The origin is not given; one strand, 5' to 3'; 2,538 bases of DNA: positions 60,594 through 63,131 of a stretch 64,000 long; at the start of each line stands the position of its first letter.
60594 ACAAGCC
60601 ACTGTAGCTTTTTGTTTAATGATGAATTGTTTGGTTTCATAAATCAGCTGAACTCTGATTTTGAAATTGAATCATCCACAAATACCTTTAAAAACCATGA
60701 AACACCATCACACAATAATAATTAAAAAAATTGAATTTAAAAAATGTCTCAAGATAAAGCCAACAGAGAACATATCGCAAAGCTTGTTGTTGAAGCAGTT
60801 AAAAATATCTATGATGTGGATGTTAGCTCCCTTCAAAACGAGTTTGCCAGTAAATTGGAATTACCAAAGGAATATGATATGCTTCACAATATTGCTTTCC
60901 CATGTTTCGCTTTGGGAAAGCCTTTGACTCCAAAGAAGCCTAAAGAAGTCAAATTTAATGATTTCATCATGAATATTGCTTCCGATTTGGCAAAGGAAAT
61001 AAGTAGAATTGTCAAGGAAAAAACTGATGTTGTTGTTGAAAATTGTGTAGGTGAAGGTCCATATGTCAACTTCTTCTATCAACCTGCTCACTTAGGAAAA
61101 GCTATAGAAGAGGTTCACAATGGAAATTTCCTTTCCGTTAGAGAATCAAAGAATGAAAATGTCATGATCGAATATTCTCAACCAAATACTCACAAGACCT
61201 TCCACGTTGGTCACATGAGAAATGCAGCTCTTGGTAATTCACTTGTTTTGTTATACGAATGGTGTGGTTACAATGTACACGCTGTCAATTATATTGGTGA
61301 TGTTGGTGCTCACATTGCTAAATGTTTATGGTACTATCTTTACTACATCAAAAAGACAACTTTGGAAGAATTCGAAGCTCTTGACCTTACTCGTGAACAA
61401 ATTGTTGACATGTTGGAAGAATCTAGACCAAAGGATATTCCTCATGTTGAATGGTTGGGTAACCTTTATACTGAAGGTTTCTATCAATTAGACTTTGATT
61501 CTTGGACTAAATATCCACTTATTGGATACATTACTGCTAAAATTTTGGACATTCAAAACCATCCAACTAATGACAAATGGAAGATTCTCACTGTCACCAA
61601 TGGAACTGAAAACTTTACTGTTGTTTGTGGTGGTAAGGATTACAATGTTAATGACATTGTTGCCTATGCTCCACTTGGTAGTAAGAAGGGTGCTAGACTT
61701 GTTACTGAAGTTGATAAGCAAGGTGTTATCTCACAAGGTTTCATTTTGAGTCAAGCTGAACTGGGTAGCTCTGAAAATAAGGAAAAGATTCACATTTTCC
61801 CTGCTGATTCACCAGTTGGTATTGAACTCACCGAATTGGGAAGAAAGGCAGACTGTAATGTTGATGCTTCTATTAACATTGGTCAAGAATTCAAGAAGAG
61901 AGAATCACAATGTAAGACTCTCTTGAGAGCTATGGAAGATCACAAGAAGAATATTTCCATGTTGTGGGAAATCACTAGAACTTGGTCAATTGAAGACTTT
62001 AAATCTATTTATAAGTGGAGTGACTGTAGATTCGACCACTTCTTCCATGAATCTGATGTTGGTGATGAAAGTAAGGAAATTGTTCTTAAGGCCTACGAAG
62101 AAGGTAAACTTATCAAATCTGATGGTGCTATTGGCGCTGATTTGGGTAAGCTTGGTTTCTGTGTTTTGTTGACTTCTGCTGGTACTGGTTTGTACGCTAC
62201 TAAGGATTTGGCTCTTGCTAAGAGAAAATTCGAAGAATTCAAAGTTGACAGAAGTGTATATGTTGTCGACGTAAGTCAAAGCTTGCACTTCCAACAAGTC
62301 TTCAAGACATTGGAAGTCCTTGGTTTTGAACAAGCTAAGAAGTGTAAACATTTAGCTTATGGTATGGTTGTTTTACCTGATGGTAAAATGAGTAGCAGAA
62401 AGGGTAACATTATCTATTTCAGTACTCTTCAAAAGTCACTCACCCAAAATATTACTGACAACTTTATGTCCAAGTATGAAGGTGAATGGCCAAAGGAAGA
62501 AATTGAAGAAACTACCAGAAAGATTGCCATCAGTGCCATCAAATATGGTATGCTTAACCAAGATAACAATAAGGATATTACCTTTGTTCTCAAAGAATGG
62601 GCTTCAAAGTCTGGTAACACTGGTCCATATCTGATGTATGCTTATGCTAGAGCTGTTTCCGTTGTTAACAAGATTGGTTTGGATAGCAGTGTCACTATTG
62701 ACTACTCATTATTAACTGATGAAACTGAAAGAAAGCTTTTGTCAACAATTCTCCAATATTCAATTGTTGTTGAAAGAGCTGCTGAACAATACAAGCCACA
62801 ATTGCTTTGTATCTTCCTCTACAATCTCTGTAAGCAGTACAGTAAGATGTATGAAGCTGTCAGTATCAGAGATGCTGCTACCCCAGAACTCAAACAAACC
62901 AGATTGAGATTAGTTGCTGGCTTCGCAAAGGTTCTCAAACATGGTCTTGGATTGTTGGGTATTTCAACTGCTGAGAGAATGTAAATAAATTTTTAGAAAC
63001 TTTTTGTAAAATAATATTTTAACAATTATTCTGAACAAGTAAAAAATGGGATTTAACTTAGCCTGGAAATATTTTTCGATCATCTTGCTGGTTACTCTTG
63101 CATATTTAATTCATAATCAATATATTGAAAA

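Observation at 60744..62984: ArgRS carrying an internal EMAPII/Trbp111-type tRNA-binding OB domain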

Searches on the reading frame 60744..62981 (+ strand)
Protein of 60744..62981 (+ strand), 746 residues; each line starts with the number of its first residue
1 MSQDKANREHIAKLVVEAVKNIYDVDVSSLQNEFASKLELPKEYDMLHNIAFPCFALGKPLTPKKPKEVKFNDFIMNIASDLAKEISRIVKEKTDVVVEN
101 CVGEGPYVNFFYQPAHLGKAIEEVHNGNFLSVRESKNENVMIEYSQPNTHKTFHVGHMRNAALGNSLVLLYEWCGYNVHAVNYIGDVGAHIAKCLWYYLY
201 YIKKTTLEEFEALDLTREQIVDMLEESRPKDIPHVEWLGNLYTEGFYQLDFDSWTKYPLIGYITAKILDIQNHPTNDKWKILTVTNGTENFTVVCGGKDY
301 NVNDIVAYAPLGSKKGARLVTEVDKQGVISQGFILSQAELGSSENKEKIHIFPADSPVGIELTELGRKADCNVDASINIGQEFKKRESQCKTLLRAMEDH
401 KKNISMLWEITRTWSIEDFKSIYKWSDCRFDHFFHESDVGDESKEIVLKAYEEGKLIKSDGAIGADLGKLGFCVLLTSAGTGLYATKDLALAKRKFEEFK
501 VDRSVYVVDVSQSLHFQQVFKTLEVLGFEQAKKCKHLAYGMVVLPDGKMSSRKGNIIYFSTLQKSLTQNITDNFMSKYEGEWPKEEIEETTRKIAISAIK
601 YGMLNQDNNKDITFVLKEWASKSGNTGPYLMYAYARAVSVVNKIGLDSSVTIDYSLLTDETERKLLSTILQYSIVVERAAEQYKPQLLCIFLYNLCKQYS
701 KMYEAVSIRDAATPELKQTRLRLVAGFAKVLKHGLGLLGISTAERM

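Call 3: search_protein_families(library=pfam, proteins=[window:60744-62981:+], max_evalue=1)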
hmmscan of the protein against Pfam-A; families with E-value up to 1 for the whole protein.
window:60744-62981:+ (746 aa): 4 families
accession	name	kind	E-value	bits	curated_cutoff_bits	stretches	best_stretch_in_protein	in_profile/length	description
PF00750.26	tRNA-synt_1d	-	3.4e-41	141.8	23.3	2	381-614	112-347/349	tRNA synthetases class I (R), catalytic domain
PF05746.21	DALR_1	-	2.7e-27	95.6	22.3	1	630-746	1-117/117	DALR anticodon binding domain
PF01588.26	tRNA_bind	-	2.6e-09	37.5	27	1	264-360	3-95/96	Putative tRNA binding domain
PF06106.16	SAUGI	-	0.46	11.4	27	0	561-659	1-95/115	S. aureus uracil DNA glycosylase inhibitor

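Call 4: search_protein_families(library=ncbifam, proteins=[window:60744-62981:+], max_evalue=1)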
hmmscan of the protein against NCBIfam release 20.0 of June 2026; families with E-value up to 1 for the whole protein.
window:60744-62981:+ (746 aa): 9 families
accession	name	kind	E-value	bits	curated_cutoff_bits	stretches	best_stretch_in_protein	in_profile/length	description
TIGR00456.1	argS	equivalog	1.6e-101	340.4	261.65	2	386-746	208-569/569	arginine--tRNA ligase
NF002446.0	PRK01611.3-3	equivalog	1.2e-69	235.2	399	2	389-746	263-636/636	arginine--tRNA ligase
NF002447.0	PRK01611.3-4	equivalog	9e-61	206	460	2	500-746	358-613/613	arginine--tRNA ligase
TIGR00472.1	pheT_bact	equivalog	6.6e-14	51.1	402.65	1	262-374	46-162/798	phenylalanine--tRNA ligase subunit beta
NF045898.1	ArgS_rel_codon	equivalog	8.4e-08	32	340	1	588-745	169-326/327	ArgS-related anticodon-binding protein NrtL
NF045760.1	YtpR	equivalog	8.2e-07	29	100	1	262-350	83-173/185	YtpR family tRNA-binding protein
NF045867.1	PheT_Nterm_rel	equivalog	9.2e-06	25.8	120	1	262-341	89-169/171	TyrS-associated PheT N-terminal domain-related protein TapR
NF001882.0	PRK00629.5-4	equivalog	8.2e-05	21.1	527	1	265-343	49-127/725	phenylalanine--tRNA ligase subunit beta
TIGR00211.2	glyS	equivalog_domain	0.0022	16.6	300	1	627-731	572-675/684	glycine--tRNA ligase subunit beta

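Call 5: find_homologous_proteins(query=window:60744-62981:+)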
Query window:60744-62981:+ (746 aa): 2770 proteins with E <= 0.001 among 8000 candidates; the best 120 are listed.
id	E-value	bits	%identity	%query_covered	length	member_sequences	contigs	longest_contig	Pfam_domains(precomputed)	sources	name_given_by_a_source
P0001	0.0e+0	1406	80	100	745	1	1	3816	PF05746.22,PF00750.26,PF01588.27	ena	-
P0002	0.0e+0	1361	80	100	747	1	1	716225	PF05746.22,PF00750.26,PF01588.27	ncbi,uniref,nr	ncbi:hypothetical protein C9374_001271 [Naegleria lovaniensis]|uniref:arginine--tRNA ligase n=1 Tax=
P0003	0.0e+0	1288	74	100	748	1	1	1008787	PF05746.22,PF00750.26,PF01588.27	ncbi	ncbi:hypothetical protein ABK040_005502 [Willaertia magna]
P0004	0.0e+0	1175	100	57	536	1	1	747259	PF05746.22,PF00750.26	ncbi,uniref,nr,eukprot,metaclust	ncbi:predicted protein [Naegleria gruberi]|uniref:arginine--tRNA ligase n=1 Tax=Naegleria gruberi Ta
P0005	3.7e-288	976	58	99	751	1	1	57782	PF05746.22,PF00750.26,PF03485.22,PF01588.27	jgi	jgi:arginyl-tRNA synthetase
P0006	1.1e-278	945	56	99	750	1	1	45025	PF05746.22,PF00750.26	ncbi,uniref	ncbi:arginine tRS [Acrasis kona]|uniref:arginine--tRNA ligase n=1 Tax=Acrasis kona TaxID=1008807 Rep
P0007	5.6e-261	886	56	95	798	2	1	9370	PF05746.22,PF00750.26,PF01588.27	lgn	-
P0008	6.3e-259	879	52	100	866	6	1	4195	PF05746.22,PF00750.26,PF01588.27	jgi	-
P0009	7.6e-250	849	52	99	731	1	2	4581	PF05746.22,PF00750.26,PF01588.27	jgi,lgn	-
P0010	4.2e-232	791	50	98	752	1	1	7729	PF05746.22,PF00750.26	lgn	-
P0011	6.0e-232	790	51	100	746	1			PF05746.22,PF00750.26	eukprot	eukprot:TRINITY_DN432_c0_g1_i1.p1 TRINITY_DN432_c0_g1~~TRINITY_DN432_c0_g1_i1.p1 ORF type:complete l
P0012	1.0e-229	783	49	98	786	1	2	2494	PF05746.22,PF00750.26,PF01588.27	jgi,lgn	-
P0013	1.0e-223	763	48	99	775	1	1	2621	PF05746.22,PF00750.26,PF01588.27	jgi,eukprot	eukprot:CAMPEP_0117445150 /NCGR_PEP_ID=MMETSP0759-20121206/5638_1 /TAXON_ID=63605 /ORGANISM="Percolo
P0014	6.1e-217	741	49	98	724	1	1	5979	PF05746.22,PF00750.26,PF03485.22,PF01588.27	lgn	-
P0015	2.3e-216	739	47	99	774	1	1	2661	PF05746.22,PF00750.26,PF01588.27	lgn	-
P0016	6.6e-216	737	50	99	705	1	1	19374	PF05746.22,PF00750.26,PF03485.22,PF01588.27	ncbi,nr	ncbi:MAG: arginine--tRNA ligase [Planctomycetes bacterium]|nr:arginine--tRNA ligase [Planctomycetota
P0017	9.8e-214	730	49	99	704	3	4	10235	PF05746.22,PF00750.26,PF03485.22,PF01588.27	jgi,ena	-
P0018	3.8e-208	711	48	99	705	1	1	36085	PF05746.22,PF00750.26,PF03485.22,PF01588.27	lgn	-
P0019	3.8e-208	711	48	99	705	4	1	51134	PF05746.22,PF00750.26,PF03485.22,PF01588.27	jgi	jgi:arginyl-tRNA synthetase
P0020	4.8e-207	708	49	95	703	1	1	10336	PF05746.22,PF00750.26,PF03485.22,PF01588.27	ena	-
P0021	7.7e-207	707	49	99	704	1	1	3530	PF05746.22,PF00750.26,PF03485.22,PF01588.27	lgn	-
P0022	8.1e-207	707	48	95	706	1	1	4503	PF05746.22,PF00750.26,PF03485.22,PF01588.27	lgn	-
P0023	2.3e-206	706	48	96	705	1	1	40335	PF05746.22,PF00750.26,PF03485.22,PF01588.27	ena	-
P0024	4.3e-206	705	48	96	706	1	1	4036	PF05746.22,PF00750.26,PF03485.22,PF01588.27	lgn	-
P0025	2.9e-205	702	48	99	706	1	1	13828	PF05746.22,PF00750.26,PF03485.22,PF01588.27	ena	-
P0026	3.7e-204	698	48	95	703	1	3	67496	PF05746.22,PF00750.26,PF03485.22,PF01588.27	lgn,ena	-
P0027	2.0e-203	696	48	99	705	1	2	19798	PF05746.22,PF00750.26,PF03485.22,PF01588.27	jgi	jgi:arginyl-tRNA synthetase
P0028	3.9e-203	695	49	96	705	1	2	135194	PF05746.22,PF00750.26,PF03485.22,PF01588.27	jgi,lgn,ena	jgi:arginyl-tRNA synthetase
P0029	1.3e-202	693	47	97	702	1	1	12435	PF05746.22,PF00750.26,PF03485.22,PF01588.27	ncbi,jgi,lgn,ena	-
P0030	1.3e-202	693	48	99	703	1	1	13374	PF05746.22,PF00750.26,PF03485.22,PF01588.27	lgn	-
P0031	1.9e-202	693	47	99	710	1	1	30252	PF05746.22,PF00750.26,PF03485.22,PF01588.27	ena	-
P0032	6.6e-202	691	47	99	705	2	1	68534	PF05746.22,PF00750.26,PF03485.22,PF01588.27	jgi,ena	-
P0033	2.7e-201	689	48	96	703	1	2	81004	PF05746.22,PF00750.26,PF03485.22,PF01588.27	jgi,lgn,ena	jgi:arginyl-tRNA synthetase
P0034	1.1e-199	684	47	99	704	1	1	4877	PF05746.22,PF00750.26,PF03485.22,PF01588.27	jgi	-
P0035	2.6e-199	682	47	96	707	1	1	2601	PF05746.22,PF00750.26,PF03485.22,PF01588.27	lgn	-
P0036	5.4e-199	681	44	99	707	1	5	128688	PF05746.22,PF00750.26,PF03485.22,PF01588.27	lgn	-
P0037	7.1e-199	681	44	99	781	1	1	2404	PF05746.22,PF00750.26,PF01588.27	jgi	-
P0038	2.6e-198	679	46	96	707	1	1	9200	PF05746.22,PF00750.26,PF03485.22,PF01588.27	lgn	-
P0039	1.5e-197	676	48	95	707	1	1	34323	PF05746.22,PF00750.26,PF03485.22,PF01588.27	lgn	-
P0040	7.3e-197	674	45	99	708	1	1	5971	PF05746.22,PF00750.26,PF03485.22,PF01588.27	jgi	-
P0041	1.0e-194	667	45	99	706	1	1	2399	PF05746.22,PF00750.26,PF03485.22,PF01588.27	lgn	-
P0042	3.0e-194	666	46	96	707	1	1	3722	PF05746.22,PF00750.26,PF03485.22,PF01588.27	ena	-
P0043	3.0e-194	666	45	99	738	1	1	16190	PF05746.22,PF00750.26,PF03485.22,PF01588.27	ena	-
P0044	3.2e-194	665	45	99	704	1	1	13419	PF05746.22,PF00750.26,PF03485.22,PF01588.27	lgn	-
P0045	4.7e-194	665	47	96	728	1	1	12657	PF05746.22,PF00750.26,PF03485.22,PF01588.27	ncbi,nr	ncbi:MAG: arginine--tRNA ligase [Bdellovibrionales bacterium]|nr:arginine--tRNA ligase [Bdellovibrio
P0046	6.1e-194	665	45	99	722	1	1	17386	PF05746.22,PF00750.26,PF03485.22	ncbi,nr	ncbi:MAG: arginine--tRNA ligase [Planctomycetes bacterium]|nr:arginine--tRNA ligase [Planctomycetota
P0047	8.4e-194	664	46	99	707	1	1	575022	PF05746.22,PF00750.26,PF03485.22,PF01588.27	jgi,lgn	-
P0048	1.0e-193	664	45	99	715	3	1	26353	PF05746.22,PF00750.26,PF03485.22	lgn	-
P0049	1.2e-193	664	44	99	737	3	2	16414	PF05746.22,PF00750.26,PF03485.22,PF01588.27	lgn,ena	-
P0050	2.2e-193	663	45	99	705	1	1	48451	PF05746.22,PF00750.26,PF03485.22,PF01588.27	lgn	-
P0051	3.8e-193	662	44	95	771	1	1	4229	PF05746.22,PF00750.26,PF01588.27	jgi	jgi:arginyl-tRNA synthetase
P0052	4.4e-193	662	45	99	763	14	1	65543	PF05746.22,PF00750.26,PF03485.22,PF01588.27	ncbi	-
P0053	1.0e-192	661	45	99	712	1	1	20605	PF05746.22,PF00750.26,PF03485.22,PF01588.27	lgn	-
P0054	1.0e-192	660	46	94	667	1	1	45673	PF05746.22,PF00750.26,PF03485.22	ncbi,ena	-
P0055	1.9e-192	660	45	99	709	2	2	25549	PF05746.22,PF00750.26,PF03485.22,PF01588.27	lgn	-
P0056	2.9e-192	659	45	99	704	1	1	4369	PF05746.22,PF00750.26,PF03485.22,PF01588.27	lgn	-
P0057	3.5e-192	659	45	97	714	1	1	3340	PF05746.22,PF00750.26,PF03485.22,PF01588.27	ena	-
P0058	4.0e-192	659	45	96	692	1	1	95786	PF05746.22,PF00750.26,PF03485.22,PF01588.27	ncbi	-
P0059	4.7e-192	658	45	99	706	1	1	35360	PF05746.22,PF00750.26,PF03485.22,PF01588.27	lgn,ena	-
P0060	4.9e-192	658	46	95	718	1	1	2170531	PF05746.22,PF00750.26,PF03485.22,PF01588.27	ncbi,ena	-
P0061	6.8e-192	658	46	99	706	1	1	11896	PF05746.22,PF00750.26,PF03485.22,PF01588.27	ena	-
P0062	6.9e-192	658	45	95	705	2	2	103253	PF05746.22,PF00750.26,PF03485.22,PF01588.27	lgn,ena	-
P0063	7.8e-192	658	45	96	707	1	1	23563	PF05746.22,PF00750.26,PF03485.22,PF01588.27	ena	-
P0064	1.3e-191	657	46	96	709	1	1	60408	PF05746.22,PF00750.26,PF03485.22,PF01588.27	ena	-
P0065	1.7e-191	656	45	96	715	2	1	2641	PF05746.22,PF00750.26,PF03485.22,PF01588.27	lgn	-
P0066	2.2e-191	656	46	97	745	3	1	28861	PF05746.22,PF00750.26,PF03485.22,PF01588.27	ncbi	-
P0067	2.3e-191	656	46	99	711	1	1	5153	PF05746.22,PF00750.26,PF03485.22,PF01588.27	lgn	-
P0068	2.9e-191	656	45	99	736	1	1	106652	PF05746.22,PF00750.26,PF03485.22,PF01588.27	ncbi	ncbi:MAG: arginine--tRNA ligase [Bdellovibrionales bacterium]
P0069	3.4e-191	655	45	96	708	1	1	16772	PF05746.22,PF00750.26,PF03485.22,PF01588.27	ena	-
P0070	3.4e-191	655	44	96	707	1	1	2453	PF05746.22,PF00750.26,PF03485.22,PF01588.27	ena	-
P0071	4.4e-191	655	44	99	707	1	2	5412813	PF05746.22,PF00750.26,PF03485.22,PF01588.27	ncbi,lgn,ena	-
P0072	1.5e-190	653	49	84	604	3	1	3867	PF05746.22,PF00750.26,PF01588.27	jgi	jgi:arginyl-tRNA synthetase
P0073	2.4e-190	653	45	97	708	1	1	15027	PF05746.22,PF00750.26,PF03485.22,PF01588.27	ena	-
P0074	3.6e-190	652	45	96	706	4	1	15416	PF05746.22,PF00750.26,PF03485.22,PF01588.27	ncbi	-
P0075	5.4e-190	651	44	98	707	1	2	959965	PF05746.22,PF00750.26,PF03485.22,PF01588.27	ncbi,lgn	-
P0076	6.8e-190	651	45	99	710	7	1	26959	PF05746.22,PF00750.26,PF03485.22,PF01588.27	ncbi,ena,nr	ncbi:MAG: arginine--tRNA ligase [Bdellovibrionales bacterium]|nr:arginine--tRNA ligase [Bdellovibrio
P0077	1.5e-189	650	46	96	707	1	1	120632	PF05746.22,PF00750.26,PF03485.22,PF01588.27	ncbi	-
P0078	2.4e-189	649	45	97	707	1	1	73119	PF05746.22,PF00750.26,PF03485.22,PF01588.27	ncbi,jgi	jgi:arginyl-tRNA synthetase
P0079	3.9e-189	649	44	99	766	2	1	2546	PF05746.22,PF00750.26,PF03485.22,PF01588.27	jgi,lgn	-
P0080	3.9e-189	649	45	97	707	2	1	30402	PF05746.22,PF00750.26,PF03485.22,PF01588.27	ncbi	-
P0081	8.5e-189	648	46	96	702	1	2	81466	PF05746.22,PF00750.26,PF03485.22,PF01588.27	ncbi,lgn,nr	ncbi:MAG: hypothetical protein CSA81_08195 [Acidobacteria bacterium]|nr:MAG: hypothetical protein CS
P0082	1.8e-188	646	44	99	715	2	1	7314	PF05746.22,PF00750.26,PF03485.22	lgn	-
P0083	2.7e-188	646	44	99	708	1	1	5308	PF05746.22,PF00750.26,PF03485.22,PF01588.27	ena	-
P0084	2.0e-187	643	44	97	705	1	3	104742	PF05746.22,PF00750.26,PF03485.22,PF01588.27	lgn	-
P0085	3.2e-187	642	46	97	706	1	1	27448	PF05746.22,PF00750.26,PF03485.22,PF01588.27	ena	-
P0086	3.8e-187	642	45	99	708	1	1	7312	PF05746.22,PF00750.26,PF03485.22,PF01588.27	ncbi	ncbi:MAG: arginine--tRNA ligase [Planctomycetota bacterium]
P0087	4.6e-187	642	44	99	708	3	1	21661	PF05746.22,PF00750.26,PF03485.22,PF01588.27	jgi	-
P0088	4.7e-187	642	43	99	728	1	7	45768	PF05746.22,PF00750.26,PF03485.22,PF01588.27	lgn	-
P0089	7.7e-187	641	45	95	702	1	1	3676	PF05746.22,PF00750.26,PF03485.22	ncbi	-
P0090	1.6e-186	640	44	99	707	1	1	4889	PF05746.22,PF00750.26,PF03485.22,PF01588.27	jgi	jgi:arginyl-tRNA synthetase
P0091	2.0e-186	640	43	99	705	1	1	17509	PF05746.22,PF00750.26,PF03485.22,PF01588.27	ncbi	-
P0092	5.9e-186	638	43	99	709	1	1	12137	PF05746.22,PF00750.26,PF03485.22,PF01588.27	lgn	-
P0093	7.8e-186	638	45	99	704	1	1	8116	PF05746.22,PF00750.26,PF03485.22,PF01588.27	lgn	-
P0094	1.8e-185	637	46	96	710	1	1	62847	PF05746.22,PF00750.26,PF03485.22,PF01588.27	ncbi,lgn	-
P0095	2.9e-185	636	46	95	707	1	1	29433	PF05746.22,PF00750.26,PF03485.22,PF01588.27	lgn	-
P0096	4.3e-185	635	44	95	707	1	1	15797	PF05746.22,PF00750.26,PF03485.22,PF01588.27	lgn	-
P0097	6.1e-185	635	45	95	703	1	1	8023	PF05746.22,PF00750.26,PF03485.22,PF01588.27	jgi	jgi:arginyl-tRNA synthetase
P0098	6.8e-185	635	43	99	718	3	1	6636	PF05746.22,PF00750.26,PF03485.22,PF01588.27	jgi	-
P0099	7.7e-185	634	44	99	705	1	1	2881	PF05746.22,PF00750.26,PF03485.22,PF01588.27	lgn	-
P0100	1.2e-184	634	44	97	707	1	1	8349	PF05746.22,PF00750.26,PF03485.22,PF01588.27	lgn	-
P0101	1.3e-184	634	42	99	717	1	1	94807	PF05746.22,PF00750.26,PF03485.22,PF01588.27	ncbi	ncbi:MAG: arginine--tRNA ligase [Planctomycetota bacterium]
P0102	1.5e-184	633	43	99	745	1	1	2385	PF05746.22,PF00750.26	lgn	-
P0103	2.2e-184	633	44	96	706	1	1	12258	PF05746.22,PF00750.26,PF03485.22,PF01588.27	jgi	jgi:arginyl-tRNA synthetase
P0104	3.4e-184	632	45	95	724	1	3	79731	PF05746.22,PF00750.26,PF03485.22,PF01588.27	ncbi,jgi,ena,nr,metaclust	ncbi:MAG: arginine--tRNA ligase [Bdellovibrionaceae bacterium]|jgi:arginyl-tRNA synthetase|nr:argini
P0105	3.5e-184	632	43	99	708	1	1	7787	PF05746.22,PF00750.26,PF03485.22,PF01588.27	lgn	-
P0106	5.3e-184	632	44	96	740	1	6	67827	PF05746.22,PF00750.26,PF03485.22,PF01588.27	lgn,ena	-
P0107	5.5e-184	632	43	99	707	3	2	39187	PF05746.22,PF00750.26,PF03485.22,PF01588.27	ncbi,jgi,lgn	ncbi:MAG: arginyl-tRNA synthetase [Planctomycetota bacterium]|jgi:arginyl-tRNA synthetase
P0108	8.2e-184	631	43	99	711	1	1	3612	PF05746.22,PF00750.26,PF03485.22,PF01588.27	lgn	-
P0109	1.0e-183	631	45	95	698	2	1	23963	PF05746.22,PF00750.26,PF03485.22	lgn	-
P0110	1.2e-183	631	42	99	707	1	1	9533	PF05746.22,PF00750.26,PF03485.22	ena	-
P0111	1.3e-183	630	43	97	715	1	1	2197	PF05746.22,PF00750.26,PF03485.22,PF01588.27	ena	-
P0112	1.9e-183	630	43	99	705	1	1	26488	PF05746.22,PF00750.26,PF03485.22,PF01588.27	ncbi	-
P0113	2.0e-183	630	45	95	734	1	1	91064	PF05746.22,PF00750.26,PF03485.22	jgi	jgi:arginyl-tRNA synthetase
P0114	2.0e-183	630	43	99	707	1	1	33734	PF05746.22,PF00750.26,PF03485.22,PF01588.27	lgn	-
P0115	2.1e-183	630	44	95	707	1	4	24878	PF05746.22,PF00750.26,PF03485.22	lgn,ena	-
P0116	3.4e-183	629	44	96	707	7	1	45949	PF05746.22,PF00750.26,PF03485.22,PF01588.27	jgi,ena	-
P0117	4.7e-183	629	44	97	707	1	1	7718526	PF05746.22,PF00750.26,PF03485.22,PF01588.27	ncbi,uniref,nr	ncbi:Arginine--tRNA ligase [Planctomycetes bacterium Poly30]|uniref:Arginine--tRNA ligase n=1 Tax=Sa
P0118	5.3e-183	628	43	96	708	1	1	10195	PF05746.22,PF00750.26,PF03485.22,PF01588.27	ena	-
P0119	7.3e-183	628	44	96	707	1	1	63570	PF05746.22,PF00750.26,PF03485.22,PF01588.27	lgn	-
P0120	9.2e-183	628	43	99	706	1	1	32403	PF05746.22,PF00750.26,PF03485.22,PF01588.27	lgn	-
